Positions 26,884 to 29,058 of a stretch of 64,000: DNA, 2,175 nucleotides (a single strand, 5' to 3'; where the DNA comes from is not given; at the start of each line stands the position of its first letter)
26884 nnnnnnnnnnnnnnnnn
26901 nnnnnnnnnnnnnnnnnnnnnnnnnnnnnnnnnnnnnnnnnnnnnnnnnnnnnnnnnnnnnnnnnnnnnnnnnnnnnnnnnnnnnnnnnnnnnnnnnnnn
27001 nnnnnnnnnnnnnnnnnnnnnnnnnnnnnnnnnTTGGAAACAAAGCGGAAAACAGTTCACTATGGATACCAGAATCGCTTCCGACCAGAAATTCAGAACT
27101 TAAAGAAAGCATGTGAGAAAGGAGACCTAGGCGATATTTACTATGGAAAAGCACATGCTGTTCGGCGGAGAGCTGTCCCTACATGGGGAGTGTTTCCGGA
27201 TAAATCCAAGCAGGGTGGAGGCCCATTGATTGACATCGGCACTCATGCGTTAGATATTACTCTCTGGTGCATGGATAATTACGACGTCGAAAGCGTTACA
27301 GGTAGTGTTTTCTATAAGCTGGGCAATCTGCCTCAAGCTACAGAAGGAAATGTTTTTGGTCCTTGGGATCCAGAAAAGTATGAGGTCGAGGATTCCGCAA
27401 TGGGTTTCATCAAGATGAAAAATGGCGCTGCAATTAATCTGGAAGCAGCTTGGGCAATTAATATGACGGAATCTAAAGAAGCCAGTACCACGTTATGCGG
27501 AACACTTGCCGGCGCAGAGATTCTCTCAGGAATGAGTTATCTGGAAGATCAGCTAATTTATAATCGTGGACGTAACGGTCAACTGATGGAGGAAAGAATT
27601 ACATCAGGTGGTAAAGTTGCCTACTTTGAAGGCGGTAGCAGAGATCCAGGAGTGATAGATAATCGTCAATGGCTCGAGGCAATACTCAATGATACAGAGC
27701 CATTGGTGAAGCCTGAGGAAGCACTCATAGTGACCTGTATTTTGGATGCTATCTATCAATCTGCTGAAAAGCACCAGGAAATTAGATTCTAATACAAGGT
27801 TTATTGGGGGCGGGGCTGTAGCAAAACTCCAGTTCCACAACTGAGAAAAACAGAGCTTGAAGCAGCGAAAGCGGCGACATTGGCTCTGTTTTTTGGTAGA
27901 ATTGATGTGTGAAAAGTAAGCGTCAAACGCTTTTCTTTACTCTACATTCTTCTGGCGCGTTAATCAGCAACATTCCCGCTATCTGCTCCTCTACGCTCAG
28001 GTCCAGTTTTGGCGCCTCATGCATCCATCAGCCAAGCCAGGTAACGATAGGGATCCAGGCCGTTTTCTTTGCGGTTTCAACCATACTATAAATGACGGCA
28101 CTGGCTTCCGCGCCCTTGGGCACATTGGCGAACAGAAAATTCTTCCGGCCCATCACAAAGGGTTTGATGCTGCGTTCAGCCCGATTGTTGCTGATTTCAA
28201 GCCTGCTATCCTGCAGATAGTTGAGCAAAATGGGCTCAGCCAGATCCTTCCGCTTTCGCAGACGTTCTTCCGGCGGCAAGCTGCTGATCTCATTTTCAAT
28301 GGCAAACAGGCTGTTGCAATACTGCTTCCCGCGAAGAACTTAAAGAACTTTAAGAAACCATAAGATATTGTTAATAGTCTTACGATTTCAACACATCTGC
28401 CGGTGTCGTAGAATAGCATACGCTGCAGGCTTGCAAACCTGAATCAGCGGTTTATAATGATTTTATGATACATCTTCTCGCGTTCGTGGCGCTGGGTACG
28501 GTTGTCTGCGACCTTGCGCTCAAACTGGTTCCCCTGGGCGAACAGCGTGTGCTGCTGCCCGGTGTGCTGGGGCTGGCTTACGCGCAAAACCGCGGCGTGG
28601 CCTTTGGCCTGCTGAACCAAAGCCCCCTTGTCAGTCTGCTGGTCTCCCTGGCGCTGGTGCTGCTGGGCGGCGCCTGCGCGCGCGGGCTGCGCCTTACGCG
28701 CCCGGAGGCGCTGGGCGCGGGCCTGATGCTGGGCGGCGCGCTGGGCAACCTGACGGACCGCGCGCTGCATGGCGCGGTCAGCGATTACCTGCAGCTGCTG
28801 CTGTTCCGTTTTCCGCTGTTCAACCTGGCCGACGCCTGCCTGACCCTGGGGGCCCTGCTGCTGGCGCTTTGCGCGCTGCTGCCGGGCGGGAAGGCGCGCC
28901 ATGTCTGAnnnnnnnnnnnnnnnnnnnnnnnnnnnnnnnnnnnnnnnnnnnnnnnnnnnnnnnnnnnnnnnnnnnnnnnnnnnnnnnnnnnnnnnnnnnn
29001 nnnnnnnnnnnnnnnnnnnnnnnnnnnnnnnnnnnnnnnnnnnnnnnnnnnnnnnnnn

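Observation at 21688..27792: Candidate C-glycoside (3-keto-glycoside) cleavage locus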

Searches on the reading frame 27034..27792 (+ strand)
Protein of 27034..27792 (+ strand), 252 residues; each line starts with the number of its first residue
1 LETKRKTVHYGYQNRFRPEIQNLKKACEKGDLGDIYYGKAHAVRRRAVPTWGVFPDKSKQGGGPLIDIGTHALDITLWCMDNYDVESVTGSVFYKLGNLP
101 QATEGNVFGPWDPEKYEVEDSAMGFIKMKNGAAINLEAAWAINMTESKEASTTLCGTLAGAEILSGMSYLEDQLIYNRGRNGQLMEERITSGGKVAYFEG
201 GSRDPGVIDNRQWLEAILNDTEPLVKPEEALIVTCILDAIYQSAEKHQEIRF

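Call 5: search_protein_families(library=pfam, proteins=[window:27034-27792:+], max_evalue=0.01)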
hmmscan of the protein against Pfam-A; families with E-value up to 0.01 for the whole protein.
window:27034-27792:+ (252 aa): 2 families
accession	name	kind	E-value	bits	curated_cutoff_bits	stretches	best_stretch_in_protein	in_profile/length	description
PF02894.22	GFO_IDH_MocA_C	-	8e-20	72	22.9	1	24-249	1-215/218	Oxidoreductase family, C-terminal alpha/beta domain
PF22725.1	GFO_IDH_MocA_C3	-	2.3e-17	63.6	27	1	20-158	1-120/124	GFO/IDH/MocA C-terminal domain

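Call 6: search_protein_families(library=ncbifam, proteins=[window:27034-27792:+], max_evalue=0.01)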
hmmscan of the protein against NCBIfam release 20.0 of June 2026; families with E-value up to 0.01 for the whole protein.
window:27034-27792:+ (252 aa): 3 families
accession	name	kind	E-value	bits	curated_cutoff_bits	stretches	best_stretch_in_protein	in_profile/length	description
NF052479.1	LevoglcsnDh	equivalog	1.4e-05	24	650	1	12-139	131-266/386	levoglucosan dehydrogenase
TIGR04380.1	myo_inos_iolG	equivalog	0.00017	20.6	355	1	5-89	115-193/330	inositol 2-dehydrogenase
NF040723.1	UDP-GlcNAcDh_Arch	equivalog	0.0011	18.6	450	1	4-88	110-184/302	UDP-N-acetylglucosamine 3-dehydrogenase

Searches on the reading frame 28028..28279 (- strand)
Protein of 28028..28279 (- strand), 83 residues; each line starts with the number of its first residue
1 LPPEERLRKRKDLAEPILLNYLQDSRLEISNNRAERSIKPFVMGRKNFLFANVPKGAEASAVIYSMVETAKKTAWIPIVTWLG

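Call 20: search_protein_families(library=pfam, proteins=[window:28028-28279:-], max_evalue=0.01)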
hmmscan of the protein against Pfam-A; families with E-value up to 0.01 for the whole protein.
window:28028-28279:- (83 aa): 1 family
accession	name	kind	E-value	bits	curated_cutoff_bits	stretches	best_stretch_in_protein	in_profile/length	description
PF03050.20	DDE_Tnp_IS66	-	6.6e-14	52.4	23.1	1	15-59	240-284/284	Transposase IS66 family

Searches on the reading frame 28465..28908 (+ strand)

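Call 20: search_protein_families(library=pfam, proteins=[window:28465-28908:+], max_evalue=0.01)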
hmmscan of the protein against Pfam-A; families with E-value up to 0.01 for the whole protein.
window:28465-28908:+ (147 aa): 1 family
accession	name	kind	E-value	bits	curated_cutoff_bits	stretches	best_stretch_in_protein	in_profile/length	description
PF01252.23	Peptidase_A8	-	3.2e-27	95.9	25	1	9-138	2-141/142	Signal peptidase (SPase) II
